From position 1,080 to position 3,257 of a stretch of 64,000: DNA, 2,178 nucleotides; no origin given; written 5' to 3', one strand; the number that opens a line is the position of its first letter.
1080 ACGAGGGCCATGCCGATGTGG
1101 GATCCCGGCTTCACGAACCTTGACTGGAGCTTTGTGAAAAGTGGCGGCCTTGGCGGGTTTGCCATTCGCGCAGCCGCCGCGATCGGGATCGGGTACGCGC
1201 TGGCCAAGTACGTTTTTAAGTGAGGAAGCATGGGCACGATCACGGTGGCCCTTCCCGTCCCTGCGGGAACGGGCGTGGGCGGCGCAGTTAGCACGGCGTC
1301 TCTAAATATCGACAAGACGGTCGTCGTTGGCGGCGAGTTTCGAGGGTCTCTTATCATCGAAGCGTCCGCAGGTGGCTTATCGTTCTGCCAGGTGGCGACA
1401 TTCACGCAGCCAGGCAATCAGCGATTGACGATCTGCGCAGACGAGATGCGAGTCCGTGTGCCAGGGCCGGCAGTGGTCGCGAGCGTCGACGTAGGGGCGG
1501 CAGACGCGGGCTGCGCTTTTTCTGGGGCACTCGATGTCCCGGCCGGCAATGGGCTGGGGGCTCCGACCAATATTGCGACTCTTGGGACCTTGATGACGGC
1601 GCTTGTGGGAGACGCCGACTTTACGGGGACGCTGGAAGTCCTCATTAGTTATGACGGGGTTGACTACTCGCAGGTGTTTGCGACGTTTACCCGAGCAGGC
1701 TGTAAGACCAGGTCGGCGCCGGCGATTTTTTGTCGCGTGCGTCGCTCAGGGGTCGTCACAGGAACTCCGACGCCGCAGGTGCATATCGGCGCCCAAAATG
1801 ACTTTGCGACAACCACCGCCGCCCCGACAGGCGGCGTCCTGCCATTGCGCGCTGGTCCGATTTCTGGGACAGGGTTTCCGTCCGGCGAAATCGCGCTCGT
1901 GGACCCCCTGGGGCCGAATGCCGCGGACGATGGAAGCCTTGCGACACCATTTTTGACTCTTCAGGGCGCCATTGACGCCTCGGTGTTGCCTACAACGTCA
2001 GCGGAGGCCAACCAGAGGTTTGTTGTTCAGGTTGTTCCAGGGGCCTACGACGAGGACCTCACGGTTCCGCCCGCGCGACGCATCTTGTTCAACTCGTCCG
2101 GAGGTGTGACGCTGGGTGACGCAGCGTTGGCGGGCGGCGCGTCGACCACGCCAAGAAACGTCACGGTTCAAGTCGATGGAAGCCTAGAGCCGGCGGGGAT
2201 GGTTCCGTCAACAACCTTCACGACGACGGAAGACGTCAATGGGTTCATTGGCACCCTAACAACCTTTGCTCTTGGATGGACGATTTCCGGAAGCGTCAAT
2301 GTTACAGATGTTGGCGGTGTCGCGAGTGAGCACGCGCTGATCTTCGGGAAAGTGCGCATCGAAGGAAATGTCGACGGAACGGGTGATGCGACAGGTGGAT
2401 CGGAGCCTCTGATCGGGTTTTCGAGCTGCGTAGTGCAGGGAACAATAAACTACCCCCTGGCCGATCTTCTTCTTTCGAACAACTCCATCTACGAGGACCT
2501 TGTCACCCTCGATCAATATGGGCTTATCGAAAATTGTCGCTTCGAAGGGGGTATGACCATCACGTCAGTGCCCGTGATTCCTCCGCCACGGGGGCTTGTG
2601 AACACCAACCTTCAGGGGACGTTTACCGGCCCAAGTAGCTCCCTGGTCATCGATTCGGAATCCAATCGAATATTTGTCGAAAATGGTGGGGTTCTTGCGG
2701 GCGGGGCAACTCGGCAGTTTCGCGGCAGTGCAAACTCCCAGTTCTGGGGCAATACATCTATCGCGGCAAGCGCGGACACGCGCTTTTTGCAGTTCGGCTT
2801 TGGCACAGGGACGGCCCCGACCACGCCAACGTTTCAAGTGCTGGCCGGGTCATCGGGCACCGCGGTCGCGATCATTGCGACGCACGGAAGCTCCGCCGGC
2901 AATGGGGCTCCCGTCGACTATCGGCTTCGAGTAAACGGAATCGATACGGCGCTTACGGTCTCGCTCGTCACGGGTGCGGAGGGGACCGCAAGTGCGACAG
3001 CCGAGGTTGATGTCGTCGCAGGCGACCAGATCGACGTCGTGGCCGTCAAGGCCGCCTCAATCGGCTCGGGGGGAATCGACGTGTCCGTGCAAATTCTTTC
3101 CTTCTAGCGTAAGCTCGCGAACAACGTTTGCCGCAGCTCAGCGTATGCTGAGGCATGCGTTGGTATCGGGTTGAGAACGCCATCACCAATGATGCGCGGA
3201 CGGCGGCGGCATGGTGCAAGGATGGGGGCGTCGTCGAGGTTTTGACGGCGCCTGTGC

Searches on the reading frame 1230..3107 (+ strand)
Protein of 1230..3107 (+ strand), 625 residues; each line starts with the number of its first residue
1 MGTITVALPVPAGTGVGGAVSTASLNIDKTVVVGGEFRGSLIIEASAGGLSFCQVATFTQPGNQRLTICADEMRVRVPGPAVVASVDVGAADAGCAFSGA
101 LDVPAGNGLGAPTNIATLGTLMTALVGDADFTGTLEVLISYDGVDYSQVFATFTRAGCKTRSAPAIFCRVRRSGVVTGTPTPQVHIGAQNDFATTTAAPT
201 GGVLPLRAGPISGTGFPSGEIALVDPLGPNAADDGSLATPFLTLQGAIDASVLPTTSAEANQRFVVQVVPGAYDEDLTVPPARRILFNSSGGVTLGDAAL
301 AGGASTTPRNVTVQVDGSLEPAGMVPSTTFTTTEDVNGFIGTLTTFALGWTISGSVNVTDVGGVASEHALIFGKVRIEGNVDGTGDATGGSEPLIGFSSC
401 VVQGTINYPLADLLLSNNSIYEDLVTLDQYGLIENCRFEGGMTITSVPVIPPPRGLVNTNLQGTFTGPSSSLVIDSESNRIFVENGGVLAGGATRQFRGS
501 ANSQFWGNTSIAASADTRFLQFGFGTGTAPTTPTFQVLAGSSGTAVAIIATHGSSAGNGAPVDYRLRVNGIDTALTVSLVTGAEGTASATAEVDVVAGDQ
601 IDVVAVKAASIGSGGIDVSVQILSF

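Call 10: search_protein_families(library=pfam, proteins=[window:1230-3107:+], max_evalue=0.1)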
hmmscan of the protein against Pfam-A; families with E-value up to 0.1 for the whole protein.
window:1230-3107:+ (625 aa): 0 families

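Call 11: search_protein_families(library=phrogs, proteins=[window:1230-3107:+], max_evalue=0.1)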
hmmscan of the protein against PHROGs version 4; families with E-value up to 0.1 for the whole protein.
window:1230-3107:+ (625 aa): 0 families

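Call 34: find_encoding_contigs(protein=window:1230-3107:+, flank=10000, max_places=2)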
Protein window:1230-3107:+ (625 aa): 2 contigs read that carry it; 1 place shown.
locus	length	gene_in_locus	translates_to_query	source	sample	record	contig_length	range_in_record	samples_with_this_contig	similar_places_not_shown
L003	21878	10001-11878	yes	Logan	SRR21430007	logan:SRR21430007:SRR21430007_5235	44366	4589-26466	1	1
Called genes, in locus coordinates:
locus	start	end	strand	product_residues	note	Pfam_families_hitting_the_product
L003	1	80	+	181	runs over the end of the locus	-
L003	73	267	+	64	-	-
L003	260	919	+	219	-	-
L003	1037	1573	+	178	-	PF12957:DUF3846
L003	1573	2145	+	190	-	-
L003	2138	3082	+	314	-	PF26125:AcrVA2-like (weak)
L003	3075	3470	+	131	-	-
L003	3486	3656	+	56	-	-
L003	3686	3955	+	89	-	-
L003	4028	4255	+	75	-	-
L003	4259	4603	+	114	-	-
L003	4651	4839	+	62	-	-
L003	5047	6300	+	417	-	-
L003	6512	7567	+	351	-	PF01464:SLT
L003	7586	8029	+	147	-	-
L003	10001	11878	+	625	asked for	-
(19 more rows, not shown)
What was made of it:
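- Endolysin-type Amidase_2 and SLT genes are present (call 34).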

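Call 102: search_protein_families(library=ncbifam, proteins=[window:1230-3107:+], max_evalue=0.1)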
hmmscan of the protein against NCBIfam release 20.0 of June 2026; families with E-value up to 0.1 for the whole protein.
window:1230-3107:+ (625 aa): 1 family
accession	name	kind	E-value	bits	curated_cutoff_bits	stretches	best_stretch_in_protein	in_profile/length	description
NF007822.0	PRK10531.1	equivalog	0.019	13.6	436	1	235-282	89-132/430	putative acyl-CoA thioester hydrolase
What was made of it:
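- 1230..3107 (+): Paralog A, 625 aa. Tandem anchor at aa 1-~190 (nt 1230-~1800). The body is a full-length paralog of F, with a beta-helix-cap-like motif at about aa 235-285. Lies directly downstream of an Amidase_2 gene. A weak NCBIfam PRK10531 hit at aa 235-282 is in call 102.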
